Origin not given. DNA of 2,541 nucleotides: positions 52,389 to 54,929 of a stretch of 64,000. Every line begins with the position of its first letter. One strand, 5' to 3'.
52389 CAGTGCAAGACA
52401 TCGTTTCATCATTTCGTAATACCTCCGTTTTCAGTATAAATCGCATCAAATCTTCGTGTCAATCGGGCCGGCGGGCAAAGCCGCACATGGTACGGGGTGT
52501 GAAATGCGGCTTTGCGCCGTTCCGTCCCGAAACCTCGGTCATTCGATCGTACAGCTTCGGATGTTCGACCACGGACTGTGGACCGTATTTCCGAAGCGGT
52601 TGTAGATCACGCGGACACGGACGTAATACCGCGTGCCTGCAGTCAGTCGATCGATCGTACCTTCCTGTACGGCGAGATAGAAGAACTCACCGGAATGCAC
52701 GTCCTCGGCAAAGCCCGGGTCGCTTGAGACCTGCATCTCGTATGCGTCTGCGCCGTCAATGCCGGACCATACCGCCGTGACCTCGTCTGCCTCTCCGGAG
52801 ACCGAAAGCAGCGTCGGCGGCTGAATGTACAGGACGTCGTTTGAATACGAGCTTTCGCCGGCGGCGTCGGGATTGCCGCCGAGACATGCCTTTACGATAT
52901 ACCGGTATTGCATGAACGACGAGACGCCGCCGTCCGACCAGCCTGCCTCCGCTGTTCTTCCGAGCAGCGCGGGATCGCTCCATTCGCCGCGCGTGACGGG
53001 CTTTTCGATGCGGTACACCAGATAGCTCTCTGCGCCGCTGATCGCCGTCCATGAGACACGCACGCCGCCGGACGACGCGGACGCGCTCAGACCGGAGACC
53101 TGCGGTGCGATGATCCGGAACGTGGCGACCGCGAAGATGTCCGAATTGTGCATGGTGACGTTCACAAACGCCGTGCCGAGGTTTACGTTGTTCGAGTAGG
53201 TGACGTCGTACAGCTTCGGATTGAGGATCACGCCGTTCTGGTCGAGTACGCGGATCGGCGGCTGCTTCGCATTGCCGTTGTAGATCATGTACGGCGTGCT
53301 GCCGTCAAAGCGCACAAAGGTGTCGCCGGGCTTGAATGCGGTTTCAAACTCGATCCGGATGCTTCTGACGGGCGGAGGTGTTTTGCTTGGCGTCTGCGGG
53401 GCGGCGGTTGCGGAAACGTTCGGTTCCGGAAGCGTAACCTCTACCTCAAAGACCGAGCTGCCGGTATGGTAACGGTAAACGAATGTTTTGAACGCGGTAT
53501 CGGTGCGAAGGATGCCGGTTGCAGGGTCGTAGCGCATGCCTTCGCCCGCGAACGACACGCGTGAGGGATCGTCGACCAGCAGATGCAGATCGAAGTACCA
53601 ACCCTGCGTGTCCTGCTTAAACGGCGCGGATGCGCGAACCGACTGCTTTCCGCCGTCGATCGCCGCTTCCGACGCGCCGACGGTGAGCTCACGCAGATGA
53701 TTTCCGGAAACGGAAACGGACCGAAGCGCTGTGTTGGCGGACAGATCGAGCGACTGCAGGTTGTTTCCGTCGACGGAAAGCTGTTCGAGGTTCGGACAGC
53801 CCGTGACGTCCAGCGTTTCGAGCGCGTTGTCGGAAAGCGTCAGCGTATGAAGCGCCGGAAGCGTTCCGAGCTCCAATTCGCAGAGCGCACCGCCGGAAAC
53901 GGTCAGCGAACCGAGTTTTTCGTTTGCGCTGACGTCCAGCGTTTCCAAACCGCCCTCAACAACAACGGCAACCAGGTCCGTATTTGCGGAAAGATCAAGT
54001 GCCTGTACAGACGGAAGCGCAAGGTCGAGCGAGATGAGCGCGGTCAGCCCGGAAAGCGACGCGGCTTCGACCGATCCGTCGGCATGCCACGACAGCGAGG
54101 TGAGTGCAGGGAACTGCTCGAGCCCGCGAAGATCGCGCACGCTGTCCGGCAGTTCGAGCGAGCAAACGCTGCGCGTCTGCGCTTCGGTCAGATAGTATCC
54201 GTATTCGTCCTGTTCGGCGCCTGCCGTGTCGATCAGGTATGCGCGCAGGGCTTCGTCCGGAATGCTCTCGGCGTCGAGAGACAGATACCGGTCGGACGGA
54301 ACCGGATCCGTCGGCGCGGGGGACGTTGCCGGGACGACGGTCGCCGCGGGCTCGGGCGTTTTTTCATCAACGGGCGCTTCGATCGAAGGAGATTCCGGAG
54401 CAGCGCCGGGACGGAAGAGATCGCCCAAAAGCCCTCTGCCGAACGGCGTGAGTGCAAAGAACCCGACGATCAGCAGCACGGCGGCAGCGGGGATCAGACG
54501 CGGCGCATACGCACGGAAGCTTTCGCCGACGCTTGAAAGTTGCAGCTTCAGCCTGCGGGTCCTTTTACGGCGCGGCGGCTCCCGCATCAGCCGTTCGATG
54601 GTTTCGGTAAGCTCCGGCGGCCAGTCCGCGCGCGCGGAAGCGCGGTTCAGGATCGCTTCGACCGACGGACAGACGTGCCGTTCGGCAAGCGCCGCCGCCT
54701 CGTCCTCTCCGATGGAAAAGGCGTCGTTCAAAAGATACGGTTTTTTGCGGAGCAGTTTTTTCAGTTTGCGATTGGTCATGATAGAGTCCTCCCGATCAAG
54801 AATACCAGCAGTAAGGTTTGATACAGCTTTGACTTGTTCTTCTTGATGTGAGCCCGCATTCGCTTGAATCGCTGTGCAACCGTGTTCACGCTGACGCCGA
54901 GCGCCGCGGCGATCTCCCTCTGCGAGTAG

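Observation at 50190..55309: ECF sigma factor, membrane anti-sigma candidate with an LRR-FN3 sensor ectodomain, and a secreted paralog of that ectodomain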

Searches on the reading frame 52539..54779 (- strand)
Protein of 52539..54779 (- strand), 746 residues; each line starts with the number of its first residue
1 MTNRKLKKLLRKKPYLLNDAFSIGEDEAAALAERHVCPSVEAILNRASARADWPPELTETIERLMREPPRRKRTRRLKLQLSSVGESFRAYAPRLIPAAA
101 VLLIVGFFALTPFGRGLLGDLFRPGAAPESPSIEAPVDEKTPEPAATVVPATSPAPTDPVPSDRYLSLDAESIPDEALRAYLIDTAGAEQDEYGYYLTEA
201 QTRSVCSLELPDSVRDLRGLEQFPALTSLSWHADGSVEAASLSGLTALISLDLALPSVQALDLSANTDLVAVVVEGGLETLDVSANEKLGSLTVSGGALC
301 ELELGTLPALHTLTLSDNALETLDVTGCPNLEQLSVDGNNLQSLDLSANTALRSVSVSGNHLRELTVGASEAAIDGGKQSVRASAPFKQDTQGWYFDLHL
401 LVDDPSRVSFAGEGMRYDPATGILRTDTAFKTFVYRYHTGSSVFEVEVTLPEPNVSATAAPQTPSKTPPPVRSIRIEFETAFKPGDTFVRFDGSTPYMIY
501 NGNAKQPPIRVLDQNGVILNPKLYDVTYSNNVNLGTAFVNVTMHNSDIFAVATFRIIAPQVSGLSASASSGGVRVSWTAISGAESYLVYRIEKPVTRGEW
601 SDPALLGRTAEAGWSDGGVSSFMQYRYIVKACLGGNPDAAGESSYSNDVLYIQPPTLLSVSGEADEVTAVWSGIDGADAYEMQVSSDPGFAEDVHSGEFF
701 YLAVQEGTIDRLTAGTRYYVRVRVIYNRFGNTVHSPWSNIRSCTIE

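Call 6: search_protein_families(library=pfam, proteins=[window:52539-54779:-], max_evalue=0.1)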
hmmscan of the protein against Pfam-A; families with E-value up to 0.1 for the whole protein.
window:52539-54779:- (746 aa): 8 families
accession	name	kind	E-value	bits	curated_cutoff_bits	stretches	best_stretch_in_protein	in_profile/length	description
PF12799.13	LRR_4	-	2.1e-06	28.2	27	2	308-344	1-39/44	Leucine Rich repeats (2 copies)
PF23952.1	LRR_EndoS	-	7.6e-06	26.6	27.9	1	173-334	1-108/116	Endo-beta-N-acetylglucosaminidase EndoS LRR domain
PF13855.12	LRR_8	-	2.7e-05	24.3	27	1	306-341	23-61/61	Leucine rich repeat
PF00041.27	fn3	-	0.0022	18.6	25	0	654-728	2-72/84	Fibronectin type III domain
PF16656.11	Pur_ac_phosph_N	-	0.014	16.4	30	0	660-742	8-90/93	Purple acid Phosphatase, N-terminal domain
PF00560.39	LRR_1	-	0.021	15.3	20.6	0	330-345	1-16/23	Leucine Rich Repeat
PF24758.1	LRR_At5g56370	-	0.027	14.5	27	1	308-367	61-125/227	FBD-associated F-box protein At5g56370, LRR repeats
PF16383.10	DUF4992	-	0.088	13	29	0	551-589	42-84/183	Domain of unknown function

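Call 7: search_protein_families(library=ncbifam, proteins=[window:52539-54779:-], max_evalue=0.1)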
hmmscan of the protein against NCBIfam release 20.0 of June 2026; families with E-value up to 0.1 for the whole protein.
window:52539-54779:- (746 aa): 3 families
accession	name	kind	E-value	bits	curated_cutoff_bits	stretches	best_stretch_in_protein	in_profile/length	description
NF033187.0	internalin_J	exception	1.1e-08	33.9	1700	1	219-368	88-239/846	class 1 internalin InlJ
NF011897.0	PRK15370.1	equivalog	0.002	16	1113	1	248-365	264-382/755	SPI-1 type III secretion system effector E3 ubiquitin transferase SlrP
NF041381.1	XopAC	subfamily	0.0021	16.8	450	1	255-369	88-203/451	XopAC/AvrAC family type III secretion system effector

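Call 16: find_homologous_proteins(query=window:52539-54779:-)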
Query window:52539-54779:- (746 aa): 261 proteins with E <= 0.001 among 8000 candidates; the best 120 are listed.
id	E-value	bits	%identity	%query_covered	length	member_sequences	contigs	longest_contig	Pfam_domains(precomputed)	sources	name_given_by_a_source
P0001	0.0e+0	1670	100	100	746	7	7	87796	PF12799.14,PF23952.2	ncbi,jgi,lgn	jgi:hypothetical protein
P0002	0.0e+0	1090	68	100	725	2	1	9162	PF12799.14,PF13855.13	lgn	-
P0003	0.0e+0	1051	66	100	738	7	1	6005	PF12799.14,PF13855.13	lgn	-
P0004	1.7e-294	997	63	100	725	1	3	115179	PF12799.14,PF13855.13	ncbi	-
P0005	3.3e-275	933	61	100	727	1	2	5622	PF13855.13,PF00041.28,PF23952.2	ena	-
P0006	1.9e-274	931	61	100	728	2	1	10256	PF12799.14,PF13855.13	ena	-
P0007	1.3e-271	921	60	100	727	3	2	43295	PF13855.13,PF00041.28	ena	-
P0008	3.6e-270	917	59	100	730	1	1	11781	PF12799.14,PF13855.13,PF00041.28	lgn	-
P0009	1.9e-61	227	30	69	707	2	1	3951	PF12799.14,PF00041.28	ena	-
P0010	4.6e-50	189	28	80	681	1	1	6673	PF12799.14,PF00041.28,PF16656.12,PF23952.2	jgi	jgi:hypothetical protein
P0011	3.9e-49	186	32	28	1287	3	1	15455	PF23622.2,PF13499.13,PF25013.1,PF13855.13,PF00036.39,PF13405.13,PF13516.13,PF00404.25,PF00560.40,PF12799.14,PF13202.13,PF23952.2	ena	-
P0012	2.1e-48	184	33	28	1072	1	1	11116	PF13405.13,PF23622.2,PF24814.2,PF25173.2,PF24807.2,PF12799.14,PF13855.13,PF00036.39,PF26619.1,PF23414.2,PF23952.2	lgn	-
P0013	1.2e-41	161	25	71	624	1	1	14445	PF12799.14,PF21910.3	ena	-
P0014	9.1e-40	155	33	22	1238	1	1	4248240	PF12799.14,PF13855.13,PF23952.2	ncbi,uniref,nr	ncbi:leucine-rich repeat domain-containing protein [Pseudoalteromonas viridis]|uniref:Uncharacterize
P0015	2.4e-39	154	32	21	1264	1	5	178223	PF13405.13,PF23622.2,PF18676.7,PF12799.14,PF13855.13,PF23952.2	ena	-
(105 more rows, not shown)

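Call 17: find_encoding_contigs(protein=P0004, flank=6000, max_places=3)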
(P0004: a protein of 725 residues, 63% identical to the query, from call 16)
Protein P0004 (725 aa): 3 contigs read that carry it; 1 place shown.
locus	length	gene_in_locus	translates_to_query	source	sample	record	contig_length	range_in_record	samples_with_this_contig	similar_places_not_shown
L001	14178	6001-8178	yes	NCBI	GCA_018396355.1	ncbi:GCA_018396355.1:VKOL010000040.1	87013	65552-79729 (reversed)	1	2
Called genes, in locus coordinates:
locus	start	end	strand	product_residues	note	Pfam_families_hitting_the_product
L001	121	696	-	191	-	-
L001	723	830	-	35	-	-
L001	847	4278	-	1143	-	PF18998:Flg_new_2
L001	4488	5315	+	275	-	PF00795:CN_hydrolase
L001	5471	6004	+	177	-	PF07638:Sigma70_ECF (weak), PF08281:Sigma70_r4_2, PF04545:Sigma70_r4 (weak)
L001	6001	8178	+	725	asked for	PF12799:LRR_4 (faint), PF13855:LRR_8 (faint)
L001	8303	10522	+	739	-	PF12799:LRR_4 (faint), PF23952:LRR_EndoS (faint), PF00041:fn3 (faint)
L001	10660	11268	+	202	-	PF02586:SRAP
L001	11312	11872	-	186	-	PF01812:5-FTHF_cyc-lig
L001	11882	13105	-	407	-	PF03600:CitMHS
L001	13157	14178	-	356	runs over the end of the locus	PF04321:RmlD_sub_bind, PF01073:3Beta_HSD, PF01370:Epimerase, PF02719:Polysacc_synt_2, PF07993:NAD_binding_4 (weak), PF16363:GDP_Man_Dehyd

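Call 18: find_encoding_contigs(protein=P0007, flank=6000, max_places=3)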
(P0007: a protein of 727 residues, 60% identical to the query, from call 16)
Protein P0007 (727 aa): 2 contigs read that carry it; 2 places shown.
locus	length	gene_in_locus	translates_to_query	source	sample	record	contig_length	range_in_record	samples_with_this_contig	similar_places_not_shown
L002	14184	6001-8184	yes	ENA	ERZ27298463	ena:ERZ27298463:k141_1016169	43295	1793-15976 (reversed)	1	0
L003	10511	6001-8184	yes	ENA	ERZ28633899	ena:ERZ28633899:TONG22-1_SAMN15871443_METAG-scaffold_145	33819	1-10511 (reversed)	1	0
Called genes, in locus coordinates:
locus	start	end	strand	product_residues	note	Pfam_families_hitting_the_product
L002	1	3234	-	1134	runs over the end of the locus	PF26120:CBM_1st_SusF (faint), PF18998:Flg_new_2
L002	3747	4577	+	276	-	PF00795:CN_hydrolase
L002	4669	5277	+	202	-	PF02586:SRAP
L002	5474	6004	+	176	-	PF07638:Sigma70_ECF (weak), PF08281:Sigma70_r4_2, PF04545:Sigma70_r4 (faint)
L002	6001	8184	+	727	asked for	PF00041:fn3 (faint), PF13855:LRR_8 (faint)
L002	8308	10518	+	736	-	PF23952:LRR_EndoS (faint), PF00041:fn3 (faint)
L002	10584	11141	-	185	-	PF01812:5-FTHF_cyc-lig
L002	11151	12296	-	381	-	PF03600:CitMHS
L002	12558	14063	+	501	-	PF01381:HTH_3, PF13443:HTH_26, PF13560:HTH_31, PF02737:3HCDH_N (weak), PF03721:UDPG_MGDP_dh_N, PF00984:UDPG_MGDP_dh, PF03720:UDPG_MGDP_dh_C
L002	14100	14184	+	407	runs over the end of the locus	PF03721:UDPG_MGDP_dh_N, PF00984:UDPG_MGDP_dh, PF03720:UDPG_MGDP_dh_C (weak)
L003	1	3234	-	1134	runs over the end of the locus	PF26120:CBM_1st_SusF (faint), PF18998:Flg_new_2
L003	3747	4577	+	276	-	PF00795:CN_hydrolase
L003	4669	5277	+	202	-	PF02586:SRAP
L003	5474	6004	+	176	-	PF07638:Sigma70_ECF (weak), PF08281:Sigma70_r4_2, PF04545:Sigma70_r4 (faint)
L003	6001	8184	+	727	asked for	PF00041:fn3 (faint), PF13855:LRR_8 (faint)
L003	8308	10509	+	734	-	?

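Call 20: find_encoding_contigs(protein=P0008, flank=6000, max_places=2)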
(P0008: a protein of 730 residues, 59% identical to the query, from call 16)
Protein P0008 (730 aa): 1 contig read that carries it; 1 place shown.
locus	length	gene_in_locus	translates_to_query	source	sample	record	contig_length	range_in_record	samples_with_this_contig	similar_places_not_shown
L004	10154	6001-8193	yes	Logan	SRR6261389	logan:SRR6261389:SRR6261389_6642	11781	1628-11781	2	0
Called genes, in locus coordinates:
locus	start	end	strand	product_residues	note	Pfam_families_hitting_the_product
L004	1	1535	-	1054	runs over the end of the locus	?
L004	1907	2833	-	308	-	PF01841:Transglut_core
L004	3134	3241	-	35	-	-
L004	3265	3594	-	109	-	-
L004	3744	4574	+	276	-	PF00795:CN_hydrolase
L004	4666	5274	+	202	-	PF02586:SRAP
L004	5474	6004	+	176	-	PF07638:Sigma70_ECF (weak), PF08281:Sigma70_r4_2, PF04545:Sigma70_r4 (faint)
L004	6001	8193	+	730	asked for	PF12799:LRR_4 (faint), PF13855:LRR_8 (faint), PF00041:fn3 (faint)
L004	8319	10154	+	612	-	?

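Call 21: find_encoding_contigs(protein=P0006, flank=6000, max_places=2)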
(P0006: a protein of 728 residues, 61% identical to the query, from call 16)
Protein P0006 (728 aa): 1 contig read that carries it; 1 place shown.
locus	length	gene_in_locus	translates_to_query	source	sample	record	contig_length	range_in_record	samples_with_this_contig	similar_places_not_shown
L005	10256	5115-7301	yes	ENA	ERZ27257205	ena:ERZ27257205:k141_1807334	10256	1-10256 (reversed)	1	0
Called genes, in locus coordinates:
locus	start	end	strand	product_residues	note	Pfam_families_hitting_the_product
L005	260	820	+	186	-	-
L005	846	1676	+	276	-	PF00795:CN_hydrolase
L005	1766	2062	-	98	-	PF02026:RyR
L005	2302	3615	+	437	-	PF13676:TIR_2, PF08238:Sel1 (weak)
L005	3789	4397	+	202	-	PF02586:SRAP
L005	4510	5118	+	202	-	PF07638:Sigma70_ECF (weak), PF08281:Sigma70_r4_2, PF04545:Sigma70_r4 (weak), PF13384:HTH_23 (faint)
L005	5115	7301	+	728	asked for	PF12799:LRR_4 (faint), PF13855:LRR_8 (faint)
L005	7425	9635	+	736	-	PF12799:LRR_4 (faint), PF23952:LRR_EndoS (faint), PF00041:fn3 (weak)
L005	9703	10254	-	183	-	?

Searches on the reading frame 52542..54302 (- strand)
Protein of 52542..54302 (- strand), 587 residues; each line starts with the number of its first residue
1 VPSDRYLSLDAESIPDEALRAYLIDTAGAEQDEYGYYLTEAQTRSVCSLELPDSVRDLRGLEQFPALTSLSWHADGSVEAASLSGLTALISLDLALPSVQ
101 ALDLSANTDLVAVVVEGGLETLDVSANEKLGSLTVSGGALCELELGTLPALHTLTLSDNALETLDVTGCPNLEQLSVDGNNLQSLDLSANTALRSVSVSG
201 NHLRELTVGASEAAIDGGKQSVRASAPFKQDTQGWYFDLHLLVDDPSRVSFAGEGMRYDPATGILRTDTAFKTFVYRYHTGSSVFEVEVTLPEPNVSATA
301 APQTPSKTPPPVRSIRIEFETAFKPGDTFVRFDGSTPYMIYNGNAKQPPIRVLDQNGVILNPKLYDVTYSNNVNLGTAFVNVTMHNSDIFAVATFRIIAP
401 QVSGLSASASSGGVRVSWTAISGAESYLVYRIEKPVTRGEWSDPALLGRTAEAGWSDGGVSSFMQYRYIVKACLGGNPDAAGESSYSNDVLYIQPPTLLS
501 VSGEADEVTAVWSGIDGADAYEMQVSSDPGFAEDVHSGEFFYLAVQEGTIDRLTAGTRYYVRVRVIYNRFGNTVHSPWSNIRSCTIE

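Call 84: predict_structure(alignment_id=A7)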
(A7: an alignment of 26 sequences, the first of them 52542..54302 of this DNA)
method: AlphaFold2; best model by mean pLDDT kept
length: 587 residues; sequences in the alignment: 26
mean_pLDDT: 89.3   pTM: 0.52
mean pLDDT of the five models: 89.3, 88.6, 88.4, 88.4, 87.4
residues with pLDDT >= 90: 408; 70-90: 141; 50-70: 22; < 50: 16
segments of 3 or more residues with pLDDT < 50: 296-308, 323-325
pLDDT, mean of each block of 10 residues (from residue 1): 81 95 94 93 96 94 97 91 95 94 95 93 96 91 95 95 95 96 93 94 90 88 90 91 92 82 90 90 88 57 44 88 59 87 88 89 90 91 89 92 94 94 91 87 94 95 94 73 92 93 93 90 95 94 81 94 90 90 92
secondary structure, 60 per line:
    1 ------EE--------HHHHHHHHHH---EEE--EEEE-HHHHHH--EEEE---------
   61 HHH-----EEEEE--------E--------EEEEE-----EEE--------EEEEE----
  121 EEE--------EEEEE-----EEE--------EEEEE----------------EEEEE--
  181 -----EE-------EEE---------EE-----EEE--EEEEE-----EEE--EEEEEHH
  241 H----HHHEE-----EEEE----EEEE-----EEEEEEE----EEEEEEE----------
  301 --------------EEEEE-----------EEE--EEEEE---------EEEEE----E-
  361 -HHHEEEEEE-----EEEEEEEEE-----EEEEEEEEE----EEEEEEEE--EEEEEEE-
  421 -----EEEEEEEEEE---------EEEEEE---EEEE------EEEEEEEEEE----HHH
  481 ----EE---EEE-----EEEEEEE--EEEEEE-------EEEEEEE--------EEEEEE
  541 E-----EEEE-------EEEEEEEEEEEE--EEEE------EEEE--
elements in order: H17-26 E30-32 E35-38 H40-45 E48-51 E69-73 E91-95 E101-103 E112-116 E121-123 E132-136 E142-144 E153-157 E174-178 E195-197 E214-216 E219-223 E229-231 E234-238 E256-259 E264-267 E273-279 E284-290 E315-319 E331-333 E336-340 E350-354 E365-370 E376-384 E390-398 E403-410 E413-419 E426-435 E445-450 E454-457 E464-473 E490-492 E498-504 E507-512 E520-526 E535-541 E547-550 E558-569 E572-575 E582-585

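Call 87: fold_search(model_id=the predicted structure, library=pdb)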
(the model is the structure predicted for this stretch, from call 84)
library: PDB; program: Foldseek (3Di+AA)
matches with E <= 10: 1940; with E <= 0.001: 572
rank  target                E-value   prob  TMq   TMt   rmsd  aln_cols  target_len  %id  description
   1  5i99                  2.3e-11  1.00  0.15  0.20  23.6       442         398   13  Crystal structure of mouse CNTN3 Ig5-Fn2 domains (released 2016-08-31)
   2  4yfg_A                1.5e-10  1.00  0.16  0.18  16.3       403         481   12  Crystal structure of PTP delta meA3/meB minus variant Ig1-Fn1 (released 2015-05-06)
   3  4yfd_A                1.8e-10  1.00  0.15  0.17  19.6       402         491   14  Crystal structure PTP delta Ig1-Fn2 in complex with IL-1RAcP (released 2015-05-06)
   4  2jll                  7.6e-10  1.00  0.14  0.20  18.6       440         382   12  Crystal structure of NCAM2 IgIV-FN3II (released 2009-11-17)
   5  8q6t_I                8.7e-10  1.00  0.22  0.13  20.4       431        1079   14  Helical reconstruction of the relaxed thick filament from FIB milled left ventricular mouse myofibrils (released 2023-11-01)
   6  7yq5_E                9.5e-10  1.00  0.15  0.12  28.5       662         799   13  human insulin receptor bound with A62 DNA aptamer and insulin (released 2022-11-09)
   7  8k53_A                1.0e-09  1.00  0.13  0.11  21.4       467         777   10  Structure of the Dimeric Human CNTN2 Ig 1-6-FNIII 1-2 Domain in an Asymmetric State (released 2023-12-06)
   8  8xkm_A                2.1e-09  1.00  0.15  0.11  22.9       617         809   12  Cryo-EM structure of human insulin receptor bound to 4 IGF-I, conformation 3 (released 2024-12-25)
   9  5e53_A                2.4e-09  1.00  0.17  0.27  12.9       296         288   14  Crystal structure of chicken CNTN1 FN1-FN3 domains (released 2016-08-31)
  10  7yq3_E                3.6e-09  1.00  0.15  0.11  27.9       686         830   12  human insulin receptor bound with A43 DNA aptamer and insulin (released 2022-11-09)
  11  8xk1_B                4.1e-09  1.00  0.15  0.12  23.1       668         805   12  Cryo-EM structure of human insulin receptor bound to 4 IGF-I (released 2024-12-25)
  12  5e53_B                4.3e-09  1.00  0.17  0.26  13.7       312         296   15  Crystal structure of chicken CNTN1 FN1-FN3 domains (released 2016-08-31)
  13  7tyk_A                5.2e-09  1.00  0.15  0.12  24.7       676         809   12  Cryo-EM Structure of insulin receptor-related receptor (IRR) in apo-state captured at pH 7. The 3D refinement was appl (released 2023-02-15)
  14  7sti_A                5.7e-09  1.00  0.15  0.12  21.2       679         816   12  Full-length insulin receptor bound with unsaturated insulin WT (1 insulin bound) asymmetric conformation (released 2022-03-30)
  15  4pbx                  7.1e-09  1.00  0.15  0.15  23.6       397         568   14  Crystal structure of the six N-terminal domains of human receptor protein tyrosine phosphatase sigma (released 2014-11-12)
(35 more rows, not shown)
